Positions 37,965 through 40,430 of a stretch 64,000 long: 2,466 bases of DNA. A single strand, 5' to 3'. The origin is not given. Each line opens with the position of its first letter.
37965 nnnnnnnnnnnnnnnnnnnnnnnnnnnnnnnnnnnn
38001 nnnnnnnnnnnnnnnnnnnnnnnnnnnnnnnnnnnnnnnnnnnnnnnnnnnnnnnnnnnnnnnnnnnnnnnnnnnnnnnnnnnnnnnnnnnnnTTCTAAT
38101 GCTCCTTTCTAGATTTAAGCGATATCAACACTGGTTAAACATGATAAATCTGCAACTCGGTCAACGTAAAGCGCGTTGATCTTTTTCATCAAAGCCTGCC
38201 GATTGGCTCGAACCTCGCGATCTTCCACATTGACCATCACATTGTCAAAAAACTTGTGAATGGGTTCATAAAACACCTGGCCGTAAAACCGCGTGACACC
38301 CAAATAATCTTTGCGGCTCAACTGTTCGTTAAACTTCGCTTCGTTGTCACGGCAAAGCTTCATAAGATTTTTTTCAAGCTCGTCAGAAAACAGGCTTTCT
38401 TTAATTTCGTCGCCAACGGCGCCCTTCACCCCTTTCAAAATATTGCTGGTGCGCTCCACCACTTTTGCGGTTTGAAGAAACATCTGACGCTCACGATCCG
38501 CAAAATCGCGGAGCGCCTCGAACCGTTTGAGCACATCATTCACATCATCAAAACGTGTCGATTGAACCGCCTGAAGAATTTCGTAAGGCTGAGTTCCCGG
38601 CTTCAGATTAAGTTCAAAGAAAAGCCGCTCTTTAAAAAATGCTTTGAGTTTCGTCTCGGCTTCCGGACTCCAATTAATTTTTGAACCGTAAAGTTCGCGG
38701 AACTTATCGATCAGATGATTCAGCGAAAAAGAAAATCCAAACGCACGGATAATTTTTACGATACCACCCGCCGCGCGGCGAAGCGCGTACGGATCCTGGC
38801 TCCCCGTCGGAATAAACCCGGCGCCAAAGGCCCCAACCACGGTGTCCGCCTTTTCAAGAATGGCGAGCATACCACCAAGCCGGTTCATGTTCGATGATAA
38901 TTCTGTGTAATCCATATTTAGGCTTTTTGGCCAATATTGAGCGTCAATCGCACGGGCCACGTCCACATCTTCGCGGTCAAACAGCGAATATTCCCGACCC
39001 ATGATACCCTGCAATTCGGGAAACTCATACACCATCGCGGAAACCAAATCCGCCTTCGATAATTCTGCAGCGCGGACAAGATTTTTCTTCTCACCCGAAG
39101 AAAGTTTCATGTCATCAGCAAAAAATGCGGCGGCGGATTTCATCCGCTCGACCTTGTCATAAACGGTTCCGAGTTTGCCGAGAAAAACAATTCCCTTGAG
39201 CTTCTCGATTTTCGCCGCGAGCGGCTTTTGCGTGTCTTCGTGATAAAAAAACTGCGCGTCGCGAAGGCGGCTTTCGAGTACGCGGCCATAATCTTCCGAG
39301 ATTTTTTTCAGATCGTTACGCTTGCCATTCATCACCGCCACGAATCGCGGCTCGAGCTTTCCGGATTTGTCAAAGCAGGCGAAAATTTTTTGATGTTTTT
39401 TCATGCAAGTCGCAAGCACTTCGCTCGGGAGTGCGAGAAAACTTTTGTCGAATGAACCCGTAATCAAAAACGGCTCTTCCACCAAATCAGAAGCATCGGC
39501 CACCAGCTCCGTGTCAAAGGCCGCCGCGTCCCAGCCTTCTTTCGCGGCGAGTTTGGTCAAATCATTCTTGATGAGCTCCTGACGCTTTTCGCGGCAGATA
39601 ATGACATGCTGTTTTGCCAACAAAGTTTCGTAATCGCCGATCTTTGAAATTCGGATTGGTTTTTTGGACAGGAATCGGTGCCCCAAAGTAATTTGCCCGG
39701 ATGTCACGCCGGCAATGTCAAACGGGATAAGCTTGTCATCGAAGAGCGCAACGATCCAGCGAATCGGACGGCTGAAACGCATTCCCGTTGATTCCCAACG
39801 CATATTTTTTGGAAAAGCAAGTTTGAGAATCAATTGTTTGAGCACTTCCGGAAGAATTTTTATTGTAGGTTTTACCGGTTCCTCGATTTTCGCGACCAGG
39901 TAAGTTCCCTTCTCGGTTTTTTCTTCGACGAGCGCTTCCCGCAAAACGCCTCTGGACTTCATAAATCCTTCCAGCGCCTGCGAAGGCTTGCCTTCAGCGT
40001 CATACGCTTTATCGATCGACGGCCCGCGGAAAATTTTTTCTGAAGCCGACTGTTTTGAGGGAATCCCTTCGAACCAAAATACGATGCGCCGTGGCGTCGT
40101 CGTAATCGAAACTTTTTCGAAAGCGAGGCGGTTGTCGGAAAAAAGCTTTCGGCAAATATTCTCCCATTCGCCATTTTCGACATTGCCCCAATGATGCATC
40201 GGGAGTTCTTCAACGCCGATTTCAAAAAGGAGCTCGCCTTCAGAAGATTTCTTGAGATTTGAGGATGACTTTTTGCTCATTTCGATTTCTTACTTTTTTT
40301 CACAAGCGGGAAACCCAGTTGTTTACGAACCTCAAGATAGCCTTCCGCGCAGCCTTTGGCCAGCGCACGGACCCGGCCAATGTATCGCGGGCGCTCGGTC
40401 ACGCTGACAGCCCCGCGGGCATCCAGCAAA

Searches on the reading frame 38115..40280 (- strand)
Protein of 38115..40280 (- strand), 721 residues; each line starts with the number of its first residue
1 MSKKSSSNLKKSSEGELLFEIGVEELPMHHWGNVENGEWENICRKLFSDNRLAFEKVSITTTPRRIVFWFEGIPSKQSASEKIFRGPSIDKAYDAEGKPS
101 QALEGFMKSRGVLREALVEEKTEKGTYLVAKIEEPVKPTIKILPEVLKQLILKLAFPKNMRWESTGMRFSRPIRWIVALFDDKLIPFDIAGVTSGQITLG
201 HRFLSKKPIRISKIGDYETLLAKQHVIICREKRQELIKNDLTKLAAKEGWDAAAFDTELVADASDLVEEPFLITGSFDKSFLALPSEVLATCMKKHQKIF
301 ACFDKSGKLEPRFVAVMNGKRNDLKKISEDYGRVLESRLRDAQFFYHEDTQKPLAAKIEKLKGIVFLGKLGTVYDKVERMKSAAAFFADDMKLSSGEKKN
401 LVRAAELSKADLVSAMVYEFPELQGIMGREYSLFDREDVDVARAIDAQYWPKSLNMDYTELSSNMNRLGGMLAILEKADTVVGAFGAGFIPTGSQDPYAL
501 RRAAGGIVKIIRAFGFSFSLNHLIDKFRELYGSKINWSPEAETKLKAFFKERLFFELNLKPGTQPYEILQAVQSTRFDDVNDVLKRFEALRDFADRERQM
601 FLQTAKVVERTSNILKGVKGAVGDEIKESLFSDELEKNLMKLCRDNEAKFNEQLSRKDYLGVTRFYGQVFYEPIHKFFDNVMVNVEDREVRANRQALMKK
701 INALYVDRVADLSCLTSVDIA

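Call 12: search_protein_families(library=pfam, proteins=[window:38115-40280:-], max_evalue=0.01)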
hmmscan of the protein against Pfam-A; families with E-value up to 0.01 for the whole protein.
window:38115-40280:- (721 aa): 2 families
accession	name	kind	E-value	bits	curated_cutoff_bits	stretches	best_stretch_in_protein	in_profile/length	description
PF02092.22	tRNA_synt_2f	-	2e-173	578.6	29.2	1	17-572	1-534/536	Glycyl-tRNA synthetase beta subunit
PF05746.21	DALR_1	-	8.9e-05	23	22.3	1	609-701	6-98/117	DALR anticodon binding domain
